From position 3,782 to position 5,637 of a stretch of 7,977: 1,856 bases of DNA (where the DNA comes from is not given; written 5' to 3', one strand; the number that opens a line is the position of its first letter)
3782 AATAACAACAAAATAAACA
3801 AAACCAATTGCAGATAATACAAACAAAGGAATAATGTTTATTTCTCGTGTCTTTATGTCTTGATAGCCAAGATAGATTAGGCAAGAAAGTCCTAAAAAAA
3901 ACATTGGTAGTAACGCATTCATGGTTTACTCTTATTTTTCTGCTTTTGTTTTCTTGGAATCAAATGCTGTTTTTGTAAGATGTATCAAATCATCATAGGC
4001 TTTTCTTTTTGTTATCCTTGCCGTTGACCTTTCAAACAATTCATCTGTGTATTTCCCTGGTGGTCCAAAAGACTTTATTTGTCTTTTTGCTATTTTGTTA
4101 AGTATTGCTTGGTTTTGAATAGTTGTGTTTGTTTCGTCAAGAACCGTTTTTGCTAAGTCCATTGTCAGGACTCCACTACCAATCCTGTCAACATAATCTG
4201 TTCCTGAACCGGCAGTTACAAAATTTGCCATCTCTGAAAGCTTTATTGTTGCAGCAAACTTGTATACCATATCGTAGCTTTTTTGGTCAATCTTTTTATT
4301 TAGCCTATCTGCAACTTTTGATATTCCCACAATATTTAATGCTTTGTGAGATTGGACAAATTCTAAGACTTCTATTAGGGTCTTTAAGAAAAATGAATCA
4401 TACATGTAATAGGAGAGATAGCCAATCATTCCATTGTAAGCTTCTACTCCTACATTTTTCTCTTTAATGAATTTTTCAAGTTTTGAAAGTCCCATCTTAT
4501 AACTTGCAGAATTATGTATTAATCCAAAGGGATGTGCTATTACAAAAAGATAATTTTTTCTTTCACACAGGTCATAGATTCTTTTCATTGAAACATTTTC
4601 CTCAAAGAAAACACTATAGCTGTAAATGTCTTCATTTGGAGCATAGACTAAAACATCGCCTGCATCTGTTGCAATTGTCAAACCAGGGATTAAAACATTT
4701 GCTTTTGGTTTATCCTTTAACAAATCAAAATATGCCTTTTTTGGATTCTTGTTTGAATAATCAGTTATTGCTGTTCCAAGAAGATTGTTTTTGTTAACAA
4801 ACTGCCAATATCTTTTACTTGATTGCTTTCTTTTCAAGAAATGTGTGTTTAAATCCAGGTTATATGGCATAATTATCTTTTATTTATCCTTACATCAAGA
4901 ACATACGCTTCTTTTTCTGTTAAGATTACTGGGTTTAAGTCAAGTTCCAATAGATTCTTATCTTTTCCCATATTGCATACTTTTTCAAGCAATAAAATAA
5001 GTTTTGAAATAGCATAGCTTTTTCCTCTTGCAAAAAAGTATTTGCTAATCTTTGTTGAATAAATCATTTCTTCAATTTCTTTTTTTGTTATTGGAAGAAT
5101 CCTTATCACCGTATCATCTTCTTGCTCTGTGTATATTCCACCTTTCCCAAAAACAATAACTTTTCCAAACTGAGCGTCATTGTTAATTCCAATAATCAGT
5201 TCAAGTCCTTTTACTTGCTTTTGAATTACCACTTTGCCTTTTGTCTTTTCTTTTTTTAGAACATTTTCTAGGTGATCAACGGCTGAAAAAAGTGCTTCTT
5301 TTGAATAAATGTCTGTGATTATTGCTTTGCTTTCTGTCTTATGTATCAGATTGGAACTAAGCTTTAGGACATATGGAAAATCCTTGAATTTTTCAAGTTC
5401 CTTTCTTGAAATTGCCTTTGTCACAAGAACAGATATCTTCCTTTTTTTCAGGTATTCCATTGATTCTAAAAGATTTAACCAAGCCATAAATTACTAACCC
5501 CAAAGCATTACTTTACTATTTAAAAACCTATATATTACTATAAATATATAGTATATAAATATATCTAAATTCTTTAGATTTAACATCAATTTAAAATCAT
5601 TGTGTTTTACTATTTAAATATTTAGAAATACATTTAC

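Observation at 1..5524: Five-gene co-directional cluster linking ATP-grasp and PHP-like genes to a pilin-less T4P-like module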

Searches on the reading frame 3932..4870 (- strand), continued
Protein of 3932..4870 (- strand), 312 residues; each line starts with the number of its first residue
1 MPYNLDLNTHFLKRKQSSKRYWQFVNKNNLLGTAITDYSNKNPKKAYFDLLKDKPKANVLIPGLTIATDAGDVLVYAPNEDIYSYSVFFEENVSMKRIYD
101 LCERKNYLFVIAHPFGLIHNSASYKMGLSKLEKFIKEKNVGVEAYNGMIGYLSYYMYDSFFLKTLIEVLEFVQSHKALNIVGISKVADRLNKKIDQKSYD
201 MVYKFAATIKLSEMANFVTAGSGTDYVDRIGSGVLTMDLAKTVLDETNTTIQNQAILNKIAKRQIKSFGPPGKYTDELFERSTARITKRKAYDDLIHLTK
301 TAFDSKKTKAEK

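Call 83: list_cluster_members(proteins=[P0001, P0320, P0204, P0202, P0210, P0215, P0217, P0236, P0243, P0248])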
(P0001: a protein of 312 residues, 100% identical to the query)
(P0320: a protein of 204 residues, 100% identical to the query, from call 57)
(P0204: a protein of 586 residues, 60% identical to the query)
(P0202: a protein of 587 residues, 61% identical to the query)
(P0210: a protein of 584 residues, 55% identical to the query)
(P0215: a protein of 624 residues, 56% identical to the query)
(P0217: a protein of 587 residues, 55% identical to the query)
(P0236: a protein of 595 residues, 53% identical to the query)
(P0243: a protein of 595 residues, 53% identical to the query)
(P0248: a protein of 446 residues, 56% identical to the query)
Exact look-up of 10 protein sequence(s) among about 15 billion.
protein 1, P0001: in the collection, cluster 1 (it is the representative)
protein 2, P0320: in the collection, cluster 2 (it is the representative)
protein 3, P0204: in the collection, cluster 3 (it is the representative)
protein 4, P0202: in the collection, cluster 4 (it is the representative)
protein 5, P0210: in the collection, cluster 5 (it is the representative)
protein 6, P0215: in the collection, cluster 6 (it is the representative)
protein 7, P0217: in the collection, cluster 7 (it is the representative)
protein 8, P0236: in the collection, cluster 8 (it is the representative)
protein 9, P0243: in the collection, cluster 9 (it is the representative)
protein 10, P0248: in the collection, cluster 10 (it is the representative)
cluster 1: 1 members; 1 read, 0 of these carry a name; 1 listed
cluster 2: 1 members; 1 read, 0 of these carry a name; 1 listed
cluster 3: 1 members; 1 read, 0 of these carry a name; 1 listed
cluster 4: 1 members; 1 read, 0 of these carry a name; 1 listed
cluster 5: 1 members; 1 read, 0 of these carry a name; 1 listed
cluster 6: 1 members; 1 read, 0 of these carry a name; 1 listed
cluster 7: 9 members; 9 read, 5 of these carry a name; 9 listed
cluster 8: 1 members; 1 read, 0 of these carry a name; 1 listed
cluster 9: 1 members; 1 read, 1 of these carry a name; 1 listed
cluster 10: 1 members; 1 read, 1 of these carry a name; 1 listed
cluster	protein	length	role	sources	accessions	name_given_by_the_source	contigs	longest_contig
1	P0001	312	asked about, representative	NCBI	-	-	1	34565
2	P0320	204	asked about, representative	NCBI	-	-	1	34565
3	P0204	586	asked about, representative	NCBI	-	-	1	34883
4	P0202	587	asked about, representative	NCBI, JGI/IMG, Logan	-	-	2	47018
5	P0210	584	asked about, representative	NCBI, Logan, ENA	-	-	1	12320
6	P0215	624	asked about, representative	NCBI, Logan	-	-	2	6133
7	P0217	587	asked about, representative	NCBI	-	-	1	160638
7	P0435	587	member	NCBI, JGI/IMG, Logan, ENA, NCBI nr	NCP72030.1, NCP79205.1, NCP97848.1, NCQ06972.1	Flp pilus assembly complex ATPase component [archaeon]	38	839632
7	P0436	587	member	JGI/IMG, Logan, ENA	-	Flp pilus assembly CpaF family ATPase/Fe-S-cluster-containing dehydrogenase component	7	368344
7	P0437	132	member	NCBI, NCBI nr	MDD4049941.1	MAG: hypothetical protein PHX47_02925, partial [Candidatus ainarchaeum sp.] | hypothetical protein [Candidatus ainarchaeum sp.]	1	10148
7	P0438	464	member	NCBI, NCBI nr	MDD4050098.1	MAG: ATPase, T2SS/T4P/T4SS family [Candidatus ainarchaeum sp.] | ATPase, T2SS/T4P/T4SS family [Candidatus ainarchaeum sp.]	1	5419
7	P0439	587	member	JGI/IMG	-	Flp pilus assembly CpaF family ATPase/Fe-S-cluster-containing dehydrogenase component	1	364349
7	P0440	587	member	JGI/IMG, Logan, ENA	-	-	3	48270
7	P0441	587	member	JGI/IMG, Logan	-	-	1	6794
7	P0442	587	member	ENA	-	-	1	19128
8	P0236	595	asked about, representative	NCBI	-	-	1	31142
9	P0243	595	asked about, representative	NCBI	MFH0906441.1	MAG: ATPase, T2SS/T4P/T4SS family [archaeon]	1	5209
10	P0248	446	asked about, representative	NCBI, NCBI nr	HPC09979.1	MAG TPA: ATPase, T2SS/T4P/T4SS family, partial [archaeon] | ATPase, T2SS/T4P/T4SS family [archaeon]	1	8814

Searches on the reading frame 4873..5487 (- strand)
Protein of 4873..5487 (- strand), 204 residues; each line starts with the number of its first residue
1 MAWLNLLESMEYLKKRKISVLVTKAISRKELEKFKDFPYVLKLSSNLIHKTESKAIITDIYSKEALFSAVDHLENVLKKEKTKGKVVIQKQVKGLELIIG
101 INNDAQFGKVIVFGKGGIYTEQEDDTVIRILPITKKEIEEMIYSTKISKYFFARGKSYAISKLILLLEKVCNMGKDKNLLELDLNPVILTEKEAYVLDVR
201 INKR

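Call 8: search_protein_families(library=pfam, proteins=[window:4873-5487:-], max_evalue=0.1)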
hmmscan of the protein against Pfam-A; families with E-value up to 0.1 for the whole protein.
window:4873-5487:- (204 aa): 2 families
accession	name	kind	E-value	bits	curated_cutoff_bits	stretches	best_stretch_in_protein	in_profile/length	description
PF13549.11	ATP-grasp_5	-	8e-37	127.2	27.6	1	3-201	9-219/221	ATP-grasp domain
PF24948.1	Citrate_synth_N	-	0.0017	18.2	83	1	96-200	117-217/232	ATP-citrate synthase ATP-grasp domain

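Call 9: search_protein_families(library=ncbifam, proteins=[window:4873-5487:-], max_evalue=0.1)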
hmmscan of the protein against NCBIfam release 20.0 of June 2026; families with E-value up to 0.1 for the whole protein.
window:4873-5487:- (204 aa): 6 families
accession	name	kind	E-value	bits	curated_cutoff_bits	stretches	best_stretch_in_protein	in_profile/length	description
NF045494.1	AcCoALig_Archglob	equivalog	1.1e-25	90.2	1200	1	36-201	39-203/665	acetate--CoA ligase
NF045492.1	HydPropCoALig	equivalog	9.1e-24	83.8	1300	1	21-201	40-227/700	3-hydroxypropionate--CoA ligase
NF045493.1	HydDutCoALig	equivalog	6.9e-23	81.1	1300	1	31-201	516-696/698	4-hydroxybutyrate--CoA ligase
NF002797.0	PRK02936.1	equivalog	0.00036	19.4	496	1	46-144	269-372/385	acetylornithine transaminase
TIGR00707.1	argD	subfamily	0.0055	15.6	410.05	1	57-142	282-373/381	acetylornithine/succinylornithine family transaminase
NF003273.0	PRK04260.1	equivalog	0.013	14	616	1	65-142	289-368/376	acetylornithine transaminase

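Call 56: search_solved_structures(query=window:4873-5487:-, max_evalue=0.001, show_alignments=2)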
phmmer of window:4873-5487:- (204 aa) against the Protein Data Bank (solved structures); distinct sequences matched with E-value up to 0.001: 8.
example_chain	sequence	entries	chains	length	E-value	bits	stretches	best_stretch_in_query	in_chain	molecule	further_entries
1wr2_A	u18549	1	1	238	8.5e-20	74.8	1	30-201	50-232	hypothetical protein PH1789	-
8wzu_A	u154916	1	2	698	1e-19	74.5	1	31-201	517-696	4-hydroxybutyrate--CoA ligase [ADP-forming]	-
9y43_A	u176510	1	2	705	1.7e-19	73.8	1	20-201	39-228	3-hydroxypropionate--CoA ligase [ADP-forming]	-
4xyl_B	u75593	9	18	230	1.2e-17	67.8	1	35-201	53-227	beta subunit of Acyl-CoA synthetase (NDP forming) | Uncharacterized protein | beta subunit of acetyl-CoA synthetase (NDP forming)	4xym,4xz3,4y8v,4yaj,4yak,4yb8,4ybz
7cm9_A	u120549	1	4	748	9.7e-12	48.5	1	35-200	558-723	DMSP lyase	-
9isb_A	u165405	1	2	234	3.4e-06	30.5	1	36-201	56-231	Protein acetyltransferase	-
9isq_A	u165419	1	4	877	1e-05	28.9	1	36-201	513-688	Protein acetyltransferase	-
9it0_A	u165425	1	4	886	1e-05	28.9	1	36-201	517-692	Protein acetyltransferase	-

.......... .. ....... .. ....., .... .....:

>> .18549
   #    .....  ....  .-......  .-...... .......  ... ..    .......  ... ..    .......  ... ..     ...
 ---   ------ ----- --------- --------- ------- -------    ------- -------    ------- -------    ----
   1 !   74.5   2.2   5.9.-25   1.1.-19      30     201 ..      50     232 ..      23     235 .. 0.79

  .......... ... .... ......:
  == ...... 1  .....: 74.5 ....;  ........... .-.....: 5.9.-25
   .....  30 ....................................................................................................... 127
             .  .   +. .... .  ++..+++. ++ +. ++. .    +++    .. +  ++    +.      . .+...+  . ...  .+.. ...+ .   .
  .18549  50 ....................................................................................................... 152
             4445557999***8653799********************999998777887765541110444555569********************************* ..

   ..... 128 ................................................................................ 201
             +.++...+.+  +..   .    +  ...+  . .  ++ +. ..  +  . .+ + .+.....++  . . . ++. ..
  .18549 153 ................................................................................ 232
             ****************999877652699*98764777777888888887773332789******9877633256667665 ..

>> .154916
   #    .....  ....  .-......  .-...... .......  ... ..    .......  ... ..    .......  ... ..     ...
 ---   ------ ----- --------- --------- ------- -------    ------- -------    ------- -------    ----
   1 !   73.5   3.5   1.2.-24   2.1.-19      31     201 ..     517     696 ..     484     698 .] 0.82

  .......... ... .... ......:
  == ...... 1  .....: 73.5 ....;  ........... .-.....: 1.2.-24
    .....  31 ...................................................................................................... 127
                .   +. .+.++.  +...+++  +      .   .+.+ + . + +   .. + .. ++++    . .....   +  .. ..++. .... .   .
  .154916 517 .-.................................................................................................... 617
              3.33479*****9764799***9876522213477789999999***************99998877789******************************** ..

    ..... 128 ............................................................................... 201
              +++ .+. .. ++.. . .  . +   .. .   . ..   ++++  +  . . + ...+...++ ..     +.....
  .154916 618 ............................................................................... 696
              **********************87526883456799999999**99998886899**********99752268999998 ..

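Call 57: find_homologous_proteins(query=window:4873-5487:-, max_evalue=1e-10)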
Query window:4873-5487:- (204 aa): 115 proteins with E <= 1e-10 among 434 candidates.
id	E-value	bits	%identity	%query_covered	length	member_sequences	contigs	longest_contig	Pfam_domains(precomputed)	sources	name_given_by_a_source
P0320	3.1e-121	420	100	100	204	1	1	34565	PF13549.12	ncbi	-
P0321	3.3e-91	322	73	99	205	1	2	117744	PF13549.12,PF24948.2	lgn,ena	-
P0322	1.1e-90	321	74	99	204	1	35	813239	PF13549.12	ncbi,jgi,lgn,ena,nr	ncbi:MAG TPA: acetate--CoA ligase family protein [archaeon]|jgi:succinyl-CoA synthetase beta subunit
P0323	2.1e-90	320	73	99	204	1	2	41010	PF13549.12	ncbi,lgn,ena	-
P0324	4.3e-90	319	73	99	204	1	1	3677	PF13549.12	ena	-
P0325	5.6e-90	318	73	99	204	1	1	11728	PF13549.12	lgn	-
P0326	8.4e-90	318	73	99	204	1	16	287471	PF13549.12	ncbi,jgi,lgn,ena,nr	ncbi:MAG TPA: acetate--CoA ligase family protein [Candidatus Diapherotrites archaeon]|jgi:3-hydroxyp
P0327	2.2e-87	310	72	99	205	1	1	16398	PF13549.12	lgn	-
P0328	3.9e-87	309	74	100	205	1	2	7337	PF13549.12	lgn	-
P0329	1.2e-86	307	69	99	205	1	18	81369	PF13549.12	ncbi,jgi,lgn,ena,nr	ncbi:MAG TPA: acetate--CoA ligase family protein [archaeon]|jgi:succinyl-CoA synthetase beta subunit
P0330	3.1e-86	306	69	99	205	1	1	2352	PF13549.12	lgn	-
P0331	6.1e-86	305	69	99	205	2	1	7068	PF13549.12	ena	-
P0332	1.4e-85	304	69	99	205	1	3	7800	PF13549.12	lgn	-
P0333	2.7e-85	303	69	99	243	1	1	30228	PF13549.12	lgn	-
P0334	2.9e-85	303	70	99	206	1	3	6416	PF13549.12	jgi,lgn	-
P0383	7.9e-25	106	40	97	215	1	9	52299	PF13549.12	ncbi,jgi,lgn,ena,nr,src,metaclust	ncbi:MAG TPA: acetate--CoA ligase family protein [archaeon]|nr:acetate--CoA ligase family protein [a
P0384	1.6e-24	105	44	81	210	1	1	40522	PF13549.12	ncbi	-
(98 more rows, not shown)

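Call 58: find_encoding_contigs(protein=P0383, flank=6000, max_places=2)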
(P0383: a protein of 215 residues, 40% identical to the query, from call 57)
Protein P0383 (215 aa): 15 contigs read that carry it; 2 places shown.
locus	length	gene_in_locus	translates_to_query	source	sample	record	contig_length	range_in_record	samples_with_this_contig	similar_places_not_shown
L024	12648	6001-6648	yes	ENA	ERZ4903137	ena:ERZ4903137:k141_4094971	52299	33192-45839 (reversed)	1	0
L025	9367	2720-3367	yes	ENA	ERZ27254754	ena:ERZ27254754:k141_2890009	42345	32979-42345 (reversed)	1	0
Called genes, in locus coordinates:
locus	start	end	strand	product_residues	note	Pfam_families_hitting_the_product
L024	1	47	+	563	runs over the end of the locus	PF00749:tRNA-synt_1c, PF03950:tRNA-synt_1c_C, PF20974:tRNA-synt_1c_C2 (weak)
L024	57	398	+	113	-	PF01588:tRNA_bind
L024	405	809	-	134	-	PF21485:IF5A-like_N, PF08207:EFP_N (weak)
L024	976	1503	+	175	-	PF01936:NYN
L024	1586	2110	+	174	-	PF09987:DUF2226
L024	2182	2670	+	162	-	-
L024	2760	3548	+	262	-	PF00142:Fer4_NifH (weak), PF01656:CbiA, PF02374:ArsA_ATPase, PF06564:CBP_BcsQ, PF09140:MipZ (faint), PF10609:ParA, PF13614:AAA_31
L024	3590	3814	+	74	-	PF01423:LSM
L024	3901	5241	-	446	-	PF16661:Lactamase_B_6 (weak), PF10996:Beta-Casp, PF07521:RMMBL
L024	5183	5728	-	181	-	PF01037:AsnC_trans_reg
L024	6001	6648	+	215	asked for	PF13549:ATP-grasp_5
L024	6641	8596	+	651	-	PF19077:Big_13 (faint), PF09136:Glucodextran_B (faint), PF00041:fn3 (weak)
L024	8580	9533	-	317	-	PF01171:ATP_bind_3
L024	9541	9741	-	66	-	PF21965:SAMP2, PF02597:ThiS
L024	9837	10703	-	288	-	PF00892:EamA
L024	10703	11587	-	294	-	PF22025:ThiI_fer, PF02926:THUMP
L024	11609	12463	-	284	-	-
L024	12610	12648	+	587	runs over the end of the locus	PF04068:Fer4_RLI, PF12837:Fer4_6 (faint), PF14697:Fer4_21 (weak), PF00037:Fer4 (weak), PF02463:SMC_N (weak), PF13476:AAA_23 (faint), PF00005:ABC_tran, PF00005:ABC_tran, +3 more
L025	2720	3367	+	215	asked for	PF13549:ATP-grasp_5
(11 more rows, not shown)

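Call 59: find_encoding_contigs(protein=P0384, flank=6000, max_places=1)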
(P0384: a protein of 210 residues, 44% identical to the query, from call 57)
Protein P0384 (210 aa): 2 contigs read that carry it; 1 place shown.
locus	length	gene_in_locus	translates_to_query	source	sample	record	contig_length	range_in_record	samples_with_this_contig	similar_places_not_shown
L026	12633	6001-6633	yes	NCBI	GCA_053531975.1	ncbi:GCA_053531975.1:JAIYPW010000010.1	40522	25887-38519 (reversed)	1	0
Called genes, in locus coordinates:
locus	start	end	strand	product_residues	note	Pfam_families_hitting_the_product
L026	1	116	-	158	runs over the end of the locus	-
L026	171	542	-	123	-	-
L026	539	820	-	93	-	-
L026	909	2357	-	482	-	PF02629:CoA_binding, PF13380:CoA_binding_2, PF00549:Ligase_CoA (faint), PF13607:Succ_CoA_lig, PF19045:Ligase_CoA_2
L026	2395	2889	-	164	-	PF05168:HEPN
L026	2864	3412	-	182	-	PF25212:HVO_A0114 (weak), PF01909:NTP_transf_2, PF18765:Polbeta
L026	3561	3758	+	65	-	PF09360:zf-CDGSH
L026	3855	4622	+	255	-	-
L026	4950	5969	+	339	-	PF00078:RVT_1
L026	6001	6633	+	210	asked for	PF13549:ATP-grasp_5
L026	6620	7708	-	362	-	PF02812:ELFV_dehydrog_N, PF00208:ELFV_dehydrog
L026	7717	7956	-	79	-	PF00462:Glutaredoxin, PF13417:GST_N_3 (weak)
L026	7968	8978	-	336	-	PF13462:Thioredoxin_4, PF01323:DSBA (weak), PF13098:Thioredoxin_2 (faint), PF01323:DSBA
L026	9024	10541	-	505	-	PF28494:GlyRS_ins_1 (faint), PF00587:tRNA-synt_2b, PF03129:HGTP_anticodon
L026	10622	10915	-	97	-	PF00428:Ribosomal_60s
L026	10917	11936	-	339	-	PF00466:Ribosomal_L10, PF17777:RL10P_insert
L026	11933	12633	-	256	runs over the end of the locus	PF00687:Ribosomal_L1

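Call 74: search_protein_families(library=pfam, proteins=[L024:6641-8596:+], max_evalue=0.01)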
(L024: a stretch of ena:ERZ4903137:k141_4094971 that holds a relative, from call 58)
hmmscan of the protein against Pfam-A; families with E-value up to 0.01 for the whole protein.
L024:6641-8596:+ (651 aa): 5 families
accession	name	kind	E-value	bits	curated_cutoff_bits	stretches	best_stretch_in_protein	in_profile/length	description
PF19077.6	Big_13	-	4.3e-10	40.4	27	1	378-424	46-93/102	Bacterial Ig-like domain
PF00041.27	fn3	-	2.2e-06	28.2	25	1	256-331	13-82/84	Fibronectin type III domain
PF17957.7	Big_7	-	0.00014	22.9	24.1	0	339-412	1-70/70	Bacterial Ig domain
PF09136.16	Glucodextran_B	-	0.00031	21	27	0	145-239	1-83/83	Glucodextranase, domain B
PF17963.7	Big_9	-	0.00098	20.4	23.6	0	535-594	10-71/89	Bacterial Ig domain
